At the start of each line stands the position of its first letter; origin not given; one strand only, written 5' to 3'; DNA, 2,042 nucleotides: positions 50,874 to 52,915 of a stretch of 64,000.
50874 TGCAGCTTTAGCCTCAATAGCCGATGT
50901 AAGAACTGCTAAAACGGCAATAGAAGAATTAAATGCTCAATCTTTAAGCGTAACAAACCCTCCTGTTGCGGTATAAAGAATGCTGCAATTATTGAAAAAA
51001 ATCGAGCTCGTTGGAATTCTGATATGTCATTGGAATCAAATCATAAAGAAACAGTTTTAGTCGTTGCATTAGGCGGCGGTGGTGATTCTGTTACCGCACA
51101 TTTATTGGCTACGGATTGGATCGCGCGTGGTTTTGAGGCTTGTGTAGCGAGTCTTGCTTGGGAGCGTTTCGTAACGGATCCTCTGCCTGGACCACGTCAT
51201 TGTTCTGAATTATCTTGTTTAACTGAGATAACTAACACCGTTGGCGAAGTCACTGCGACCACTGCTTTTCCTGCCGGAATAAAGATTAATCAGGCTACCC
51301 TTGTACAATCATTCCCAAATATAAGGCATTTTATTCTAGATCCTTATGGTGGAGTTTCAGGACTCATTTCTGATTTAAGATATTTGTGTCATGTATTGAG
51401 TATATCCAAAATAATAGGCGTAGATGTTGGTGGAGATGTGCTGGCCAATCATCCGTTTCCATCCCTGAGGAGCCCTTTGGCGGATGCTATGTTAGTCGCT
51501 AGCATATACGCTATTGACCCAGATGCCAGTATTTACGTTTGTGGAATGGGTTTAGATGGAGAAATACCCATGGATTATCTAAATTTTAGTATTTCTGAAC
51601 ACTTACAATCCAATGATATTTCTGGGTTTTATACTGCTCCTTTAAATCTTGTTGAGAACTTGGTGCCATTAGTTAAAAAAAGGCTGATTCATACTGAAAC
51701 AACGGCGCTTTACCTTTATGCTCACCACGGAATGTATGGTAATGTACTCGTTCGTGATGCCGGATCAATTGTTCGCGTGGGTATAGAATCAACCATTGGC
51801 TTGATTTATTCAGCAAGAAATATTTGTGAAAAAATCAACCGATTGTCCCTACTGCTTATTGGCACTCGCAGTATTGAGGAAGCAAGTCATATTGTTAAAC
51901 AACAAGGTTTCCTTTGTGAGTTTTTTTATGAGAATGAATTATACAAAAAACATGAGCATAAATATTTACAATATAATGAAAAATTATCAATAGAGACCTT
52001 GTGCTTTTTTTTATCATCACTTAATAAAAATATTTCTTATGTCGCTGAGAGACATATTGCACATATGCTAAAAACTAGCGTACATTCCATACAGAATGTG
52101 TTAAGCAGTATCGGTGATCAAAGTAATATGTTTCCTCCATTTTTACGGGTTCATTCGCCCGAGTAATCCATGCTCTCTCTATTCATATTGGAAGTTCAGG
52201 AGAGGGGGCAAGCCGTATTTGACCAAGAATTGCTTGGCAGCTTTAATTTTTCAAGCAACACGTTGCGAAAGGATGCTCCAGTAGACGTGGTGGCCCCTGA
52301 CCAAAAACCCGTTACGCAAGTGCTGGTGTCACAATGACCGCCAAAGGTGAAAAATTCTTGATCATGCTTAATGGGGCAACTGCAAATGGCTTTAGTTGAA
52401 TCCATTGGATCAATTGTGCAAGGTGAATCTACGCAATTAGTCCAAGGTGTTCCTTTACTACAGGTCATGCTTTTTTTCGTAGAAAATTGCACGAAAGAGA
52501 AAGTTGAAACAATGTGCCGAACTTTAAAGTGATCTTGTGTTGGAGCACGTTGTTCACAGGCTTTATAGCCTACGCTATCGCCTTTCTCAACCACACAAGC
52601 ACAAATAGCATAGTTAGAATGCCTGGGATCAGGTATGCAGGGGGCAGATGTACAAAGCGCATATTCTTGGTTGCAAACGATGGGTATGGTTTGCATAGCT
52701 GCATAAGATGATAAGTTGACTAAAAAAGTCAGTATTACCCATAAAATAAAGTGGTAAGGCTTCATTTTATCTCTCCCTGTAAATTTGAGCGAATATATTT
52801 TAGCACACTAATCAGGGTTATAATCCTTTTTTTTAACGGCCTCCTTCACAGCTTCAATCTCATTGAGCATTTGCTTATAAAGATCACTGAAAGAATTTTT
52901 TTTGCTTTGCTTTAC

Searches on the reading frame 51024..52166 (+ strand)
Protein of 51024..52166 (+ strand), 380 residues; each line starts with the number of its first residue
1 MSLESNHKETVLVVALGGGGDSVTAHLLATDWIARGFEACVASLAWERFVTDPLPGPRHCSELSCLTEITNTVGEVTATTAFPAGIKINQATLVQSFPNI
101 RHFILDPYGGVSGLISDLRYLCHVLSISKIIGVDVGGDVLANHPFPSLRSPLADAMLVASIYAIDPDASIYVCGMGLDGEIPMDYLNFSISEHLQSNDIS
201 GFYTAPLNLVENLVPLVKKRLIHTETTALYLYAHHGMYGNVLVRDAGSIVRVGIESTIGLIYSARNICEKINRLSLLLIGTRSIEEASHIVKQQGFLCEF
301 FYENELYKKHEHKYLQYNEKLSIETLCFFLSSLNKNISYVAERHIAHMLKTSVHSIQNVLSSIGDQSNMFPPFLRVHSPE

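Call 9: search_protein_families(library=pfam, proteins=[window:51024-52166:+], max_evalue=0.01)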
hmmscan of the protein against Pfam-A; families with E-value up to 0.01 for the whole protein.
window:51024-52166:+ (380 aa): 1 family
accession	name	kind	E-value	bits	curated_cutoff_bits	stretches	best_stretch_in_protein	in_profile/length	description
PF06626.17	DUF1152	-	1.6e-61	208.6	27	1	12-306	1-294/295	Protein of unknown function (DUF1152)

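Call 33: search_protein_families(library=ncbifam, proteins=[window:51024-52166:+], max_evalue=0.01)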
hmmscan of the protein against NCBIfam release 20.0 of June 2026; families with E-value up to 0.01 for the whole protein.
window:51024-52166:+ (380 aa): 0 families

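Call 69: find_homologous_proteins(query=window:51024-52166:+, max_evalue=1e-20)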
Query window:51024-52166:+ (380 aa): 147 proteins with E <= 1e-20 among 7735 candidates; the best 120 are listed.
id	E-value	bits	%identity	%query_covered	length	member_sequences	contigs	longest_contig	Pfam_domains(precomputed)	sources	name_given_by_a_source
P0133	2.1e-253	858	100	100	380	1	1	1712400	PF06626.18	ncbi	ncbi:MAG: DUF1152 domain-containing protein [Gammaproteobacteria bacterium]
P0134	5.1e-146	505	62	97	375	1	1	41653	PF06626.18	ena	-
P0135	5.5e-106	373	51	97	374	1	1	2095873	PF06626.18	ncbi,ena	-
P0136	2.0e-76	276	39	97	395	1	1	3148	PF06626.18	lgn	-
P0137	1.1e-75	273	38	98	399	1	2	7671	PF06626.18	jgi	-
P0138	2.0e-74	269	39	96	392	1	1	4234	PF06626.18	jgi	jgi:hypothetical protein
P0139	6.2e-74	268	39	94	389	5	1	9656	PF06626.18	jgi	jgi:hypothetical protein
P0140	2.9e-73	265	37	94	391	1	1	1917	PF06626.18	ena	-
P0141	6.5e-70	254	38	94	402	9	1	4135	PF06626.18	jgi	jgi:hypothetical protein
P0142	1.2e-67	247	39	90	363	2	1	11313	PF06626.18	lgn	-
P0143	3.4e-67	245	40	90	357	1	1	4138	PF06626.18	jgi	jgi:hypothetical protein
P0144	1.6e-63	233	35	96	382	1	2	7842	PF06626.18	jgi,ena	-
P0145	2.8e-60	223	37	91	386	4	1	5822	PF06626.18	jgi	jgi:hypothetical protein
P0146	8.1e-60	221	33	99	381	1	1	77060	PF06626.18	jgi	jgi:hypothetical protein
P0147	4.3e-59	219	34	93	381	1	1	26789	PF06626.18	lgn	-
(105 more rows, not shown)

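Call 70: find_encoding_contigs(protein=P0134, flank=5000, max_places=2)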
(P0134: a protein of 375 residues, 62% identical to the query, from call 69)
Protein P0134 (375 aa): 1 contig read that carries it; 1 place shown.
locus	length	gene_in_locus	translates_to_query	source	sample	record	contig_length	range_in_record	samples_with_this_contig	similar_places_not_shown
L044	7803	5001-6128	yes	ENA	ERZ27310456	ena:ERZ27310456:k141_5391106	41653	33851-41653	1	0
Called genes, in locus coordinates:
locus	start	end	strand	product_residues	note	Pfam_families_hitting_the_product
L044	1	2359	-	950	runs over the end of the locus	PF02463:SMC_N (faint), PF03193:RsgA_GTPase (faint), PF13555:AAA_29 (faint), PF20703:nSTAND1 (faint), PF17760:UvrA_inter, PF17755:UvrA_DNA-bind, PF00005:ABC_tran (weak)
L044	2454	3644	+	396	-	PF07690:MFS_1, PF00083:Sugar_tr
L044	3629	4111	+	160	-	PF00436:SSB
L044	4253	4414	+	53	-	-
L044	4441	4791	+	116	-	PF13560:HTH_31 (weak)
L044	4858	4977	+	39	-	-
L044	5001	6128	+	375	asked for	PF06626:DUF1152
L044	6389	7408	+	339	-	PF01633:Choline_kinase, PF01636:APH, PF19974:TCAD9 (weak)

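Call 71: find_encoding_contigs(protein=P0135, flank=5000, max_places=2)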
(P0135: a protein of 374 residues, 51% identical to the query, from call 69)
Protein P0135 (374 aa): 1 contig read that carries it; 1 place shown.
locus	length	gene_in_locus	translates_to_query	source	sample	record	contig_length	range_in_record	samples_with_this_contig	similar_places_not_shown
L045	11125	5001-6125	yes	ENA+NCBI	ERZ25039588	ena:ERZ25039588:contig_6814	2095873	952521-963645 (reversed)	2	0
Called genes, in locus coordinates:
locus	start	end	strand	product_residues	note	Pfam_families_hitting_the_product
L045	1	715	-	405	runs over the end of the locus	PF13406:SLT_2, PF01471:PG_binding_1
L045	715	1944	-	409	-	PF13406:SLT_2, PF01471:PG_binding_1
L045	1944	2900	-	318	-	PF05013:FGase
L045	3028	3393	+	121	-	PF00072:Response_reg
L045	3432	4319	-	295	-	PF09935:DUF2167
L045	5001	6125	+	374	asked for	PF06626:DUF1152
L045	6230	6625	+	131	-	-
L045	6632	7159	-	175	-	PF00515:TPR_1 (faint), PF07719:TPR_2 (faint), PF13181:TPR_8 (faint), PF13428:TPR_14 (faint), PF13431:TPR_17 (faint), PF13414:TPR_11 (weak), PF13432:TPR_16 (weak), PF14559:TPR_19 (faint)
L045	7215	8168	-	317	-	PF00482:T2SSF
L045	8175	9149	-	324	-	PF19360:TadB_TadC_N (weak), PF00482:T2SSF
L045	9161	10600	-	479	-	PF00437:T2SSE, PF27713:UCP018868 (weak)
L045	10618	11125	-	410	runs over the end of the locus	-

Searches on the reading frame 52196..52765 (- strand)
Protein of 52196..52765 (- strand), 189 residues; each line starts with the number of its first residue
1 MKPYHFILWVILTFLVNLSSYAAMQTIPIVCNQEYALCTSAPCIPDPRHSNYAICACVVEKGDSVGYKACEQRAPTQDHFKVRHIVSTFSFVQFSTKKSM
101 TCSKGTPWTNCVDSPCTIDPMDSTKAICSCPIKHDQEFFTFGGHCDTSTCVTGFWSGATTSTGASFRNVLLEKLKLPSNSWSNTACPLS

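Call 9: search_protein_families(library=pfam, proteins=[window:52196-52765:-], max_evalue=0.01)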
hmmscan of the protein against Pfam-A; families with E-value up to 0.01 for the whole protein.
window:52196-52765:- (189 aa): 0 families

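Call 13: find_homologous_proteins(query=window:52196-52765:-)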
Query window:52196-52765:- (189 aa): 203 proteins with E <= 0.001 among 214 candidates; the best 120 are listed.
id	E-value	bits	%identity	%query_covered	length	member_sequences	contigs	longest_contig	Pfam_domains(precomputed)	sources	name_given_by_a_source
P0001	4.4e-128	443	100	100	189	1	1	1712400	-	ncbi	ncbi:MAG: hypothetical protein QM752_06395 [Gammaproteobacteria bacterium]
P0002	2.8e-83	296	69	97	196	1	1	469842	-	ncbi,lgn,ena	-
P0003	1.8e-77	277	64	100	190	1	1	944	-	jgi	jgi:hypothetical protein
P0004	7.5e-77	275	68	93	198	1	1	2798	-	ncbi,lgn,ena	-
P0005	1.6e-75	271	65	90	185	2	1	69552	-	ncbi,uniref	ncbi:hypothetical protein ACFORL_08595 [Legionella dresdenensis]|uniref:Uncharacterized protein n=2 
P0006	2.1e-75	271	64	97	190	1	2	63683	-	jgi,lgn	jgi:hypothetical protein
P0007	4.7e-75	270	59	99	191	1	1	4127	-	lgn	-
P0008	4.8e-75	270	64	92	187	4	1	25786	-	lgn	-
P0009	8.1e-75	269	60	99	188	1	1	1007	-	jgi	jgi:hypothetical protein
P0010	1.9e-74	268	58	99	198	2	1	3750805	-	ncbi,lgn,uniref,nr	ncbi:hypothetical protein [Legionella antarctica]|uniref:hypothetical protein n=1 Tax=Legionella ant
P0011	3.1e-74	267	62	96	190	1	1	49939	-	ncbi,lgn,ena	-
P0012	4.5e-73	263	60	98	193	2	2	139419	-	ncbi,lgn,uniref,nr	ncbi:hypothetical protein [Legionella maioricensis]|uniref:Neurogenic locus notch like protein n=1 T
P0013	5.9e-73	263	64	99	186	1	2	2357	-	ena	-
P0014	6.5e-73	263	60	98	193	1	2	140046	-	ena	-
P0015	1.4e-72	261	65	90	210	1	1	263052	-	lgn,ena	-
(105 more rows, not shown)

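Call 19: find_encoding_contigs(protein=P0001, flank=10000, max_places=5)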
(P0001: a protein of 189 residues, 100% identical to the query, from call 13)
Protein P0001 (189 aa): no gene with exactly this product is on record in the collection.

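Call 21: find_related_loci(query=A3, collection=genome_contigs, flank=10000)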
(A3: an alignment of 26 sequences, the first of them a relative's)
Query A3 (189 aa) in genome_contigs; peptide patterns used: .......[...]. (x = any residue, [..] = any of these).
39 stretches matched a pattern; 39 encode a relative of the query (tblastn E <= 1e-3); 39 distinct loci.
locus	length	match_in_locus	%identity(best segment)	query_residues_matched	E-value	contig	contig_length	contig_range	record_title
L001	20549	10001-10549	69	7-189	9e-86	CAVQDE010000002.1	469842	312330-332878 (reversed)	MAG: uncultured Gammaproteobacteria bacterium isolate MFD03399.bin.2.63 genome assembly, contig: contig_36257, whole gen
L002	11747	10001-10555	60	1-186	2e-79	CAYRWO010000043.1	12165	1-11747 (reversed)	MAG TPA_asm: uncultured Legionella sp. isolate SRP062349_co2_249 genome assembly, contig: NODE_2858_length_12165_cov_16.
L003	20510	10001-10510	65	19-188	2e-77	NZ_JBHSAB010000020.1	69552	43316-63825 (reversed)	Legionella dresdenensis strain CCUG 59858 platanus_K_default_20, whole genome shotgun sequence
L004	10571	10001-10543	62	6-186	4e-77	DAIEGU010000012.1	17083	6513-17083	MAG TPA_asm: Gammaproteobacteria bacterium isolate clean993 k141_244594, whole genome shotgun sequence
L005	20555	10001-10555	60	1-186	4e-77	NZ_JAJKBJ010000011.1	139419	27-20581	Legionella maioricensis strain HCPI-6 Legionella_HCPI-6_11, whole genome shotgun sequence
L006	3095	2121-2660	55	7-189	8e-65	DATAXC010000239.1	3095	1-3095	MAG TPA_asm: Gammaproteobacteria bacterium isolate SMAG_U5642 k141_1340201, whole genome shotgun sequence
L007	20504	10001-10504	51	20-187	4e-60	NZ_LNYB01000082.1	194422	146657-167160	Legionella feeleii strain WO-44C Lfee_ctg082, whole genome shotgun sequence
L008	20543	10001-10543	49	4-189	1e-59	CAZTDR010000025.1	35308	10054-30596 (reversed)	MAG TPA_asm: uncultured Coxiellaceae bacterium isolate SRP193066_co1_1 genome assembly, contig: NODE_1380_length_35308_c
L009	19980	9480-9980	51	8-174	1e-57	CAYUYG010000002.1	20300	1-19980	MAG TPA_asm: uncultured Coxiellaceae bacterium isolate SRP302447_co2_234 genome assembly, contig: NODE_7387_length_20300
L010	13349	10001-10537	49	6-187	1e-54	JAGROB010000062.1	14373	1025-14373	MAG: Chlamydiia bacterium isolate HKST-UBA07 2009_344113, whole genome shotgun sequence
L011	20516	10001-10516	52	8-178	1e-53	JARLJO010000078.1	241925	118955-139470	MAG: Gammaproteobacteria bacterium isolate MAG_CA28 MetaCoAG_Bin_28_Anoxic_k141_2801913, whole genome shotgun sequence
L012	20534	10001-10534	51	1-176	3e-54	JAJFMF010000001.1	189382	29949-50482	MAG: Chlamydiae bacterium isolate OFTM116 OFTM116_0, whole genome shotgun sequence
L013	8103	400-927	46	2-176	5e-52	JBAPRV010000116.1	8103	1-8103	MAG: Chlamydiales bacterium isolate MFD01065_ilm_asm_bin35 k127_314996, whole genome shotgun sequence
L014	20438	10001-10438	50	29-174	8e-49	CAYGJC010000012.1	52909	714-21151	MAG TPA_asm: uncultured bacterium isolate ERP117304_co1_155 genome assembly, contig: NODE_746_length_52909_cov_31.619613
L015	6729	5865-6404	45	2-176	6e-47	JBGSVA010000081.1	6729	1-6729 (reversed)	MAG: Thermodesulfobacteriota bacterium isolate JTS-AC446 k141_918185, whole genome shotgun sequence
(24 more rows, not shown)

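Call 33: search_protein_families(library=ncbifam, proteins=[window:52196-52765:-], max_evalue=0.01)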
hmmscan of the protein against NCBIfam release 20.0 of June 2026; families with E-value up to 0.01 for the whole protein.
window:52196-52765:- (189 aa): 0 families

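Call 64: predict_structure(alignment_id=A3)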
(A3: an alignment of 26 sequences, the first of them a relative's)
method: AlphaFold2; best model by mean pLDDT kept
length: 189 residues; sequences in the alignment: 26
mean_pLDDT: 88.1   pTM: 0.78
mean pLDDT of the five models: 88.1, 85.7, 84.9, 82.3, 80.5
residues with pLDDT >= 90: 108; 70-90: 63; 50-70: 17; < 50: 1
segments of 3 or more residues with pLDDT < 50: none
pLDDT, mean of each block of 10 residues (from residue 1): 85 80 75 93 95 96 93 97 92 77 94 97 97 94 88 86 87 79 64
secondary structure, 60 per line:
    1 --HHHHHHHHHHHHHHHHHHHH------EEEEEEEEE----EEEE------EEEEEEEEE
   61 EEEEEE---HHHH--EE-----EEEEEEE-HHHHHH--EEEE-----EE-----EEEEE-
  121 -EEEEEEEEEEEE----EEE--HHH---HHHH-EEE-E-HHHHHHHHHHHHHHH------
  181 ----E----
elements in order: H3-22 E29-37 E42-45 E52-66 H70-73 E83-89 H91-96 E99-102 E115-119 E122-133 E138-140 H149-152 E154-156 H160-174

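Call 67: fold_search(model_id=the predicted structure, library=pdb)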
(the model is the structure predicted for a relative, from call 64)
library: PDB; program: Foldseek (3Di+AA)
matches with E <= 10: 1046; with E <= 0.001: 0
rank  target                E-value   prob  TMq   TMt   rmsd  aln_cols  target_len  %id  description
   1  3nef_B                3.3e-01  0.03  0.12  0.12  19.0       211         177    8  High-resolution pyrabactin-bound PYL1 structure (released 2010-06-16)
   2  6i4y_B                3.5e-01  0.05  0.11  0.12  17.9       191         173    9  X-ray structure of the human mitochondrial PRELID3b-TRIAP1 complex (released 2019-03-20)
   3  9haa_D                4.1e-01  0.05  0.13  0.08  13.2       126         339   10  a5b3 GABAA Receptor resting state (released 2025-11-12)
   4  6bw3_C                4.6e-01  0.03  0.08  0.06   9.9        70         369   14  Crystal structure of RBBP4 in complex with PRDM3 N-terminal peptide (released 2017-12-27)
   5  9e3l_D                5.2e-01  0.09  0.12  0.19  13.1        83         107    7  Cryo EM structure of pertussis toxin in complex with neutralizing Fab PERT-169 and PERT-203 (released 2025-10-29)
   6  2flh_D                5.2e-01  0.04  0.13  0.15  15.2       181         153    7  Crystal structure of cytokinin-specific binding protein from mung bean in complex with cytokinin (released 2006-11-21)
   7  4pc0_A                5.8e-01  0.03  0.08  0.05   8.9        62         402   16  Structure of the human RbAp48-MTA1(670-711) complex (released 2014-06-11)
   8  3tfz_C                5.8e-01  0.03  0.12  0.13  14.7       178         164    7  Crystal structure of Zhui aromatase/cyclase from Streptomcyes sp. R1128 (released 2011-09-14)
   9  5xxq_A                5.8e-01  0.03  0.08  0.06   9.8        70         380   14  Crystal structure of RBBP4: ZNF827 and its function in telomere (released 2018-08-08)
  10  9e3h_D                6.4e-01  0.08  0.13  0.20  13.5        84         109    7  Cryo EM structure of pertussis toxin in complex with neutralizing Fab PERT-61 (released 2025-10-29)
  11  3gua_A                6.4e-01  0.05  0.14  0.13  14.5       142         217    8  Sulfates bound in the vestibule of AChBP (released 2009-07-14)
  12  4pc0_B                6.4e-01  0.03  0.08  0.05   8.9        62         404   16  Structure of the human RbAp48-MTA1(670-711) complex (released 2014-06-11)
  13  9eqg_D                6.8e-01  0.06  0.15  0.09  13.5       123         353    9  CryoEM structure of human full-length alpha1beta3gamma2L GABA(A)R in complex with GABA and puerarin (released 2024-09-18)
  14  8tx8_A                6.8e-01  0.03  0.09  0.06   9.8        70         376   14  Crystal Structure of RBBP4 bound to ZNF512B peptide (released 2024-11-06)
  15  8foi_A                7.6e-01  0.06  0.15  0.09  13.2       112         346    9  Native GABA-A receptor from the mouse brain, alpha1-beta2-gamma2 subtype, in complex with GABA and allopregnanolone (released 2023-09-20)
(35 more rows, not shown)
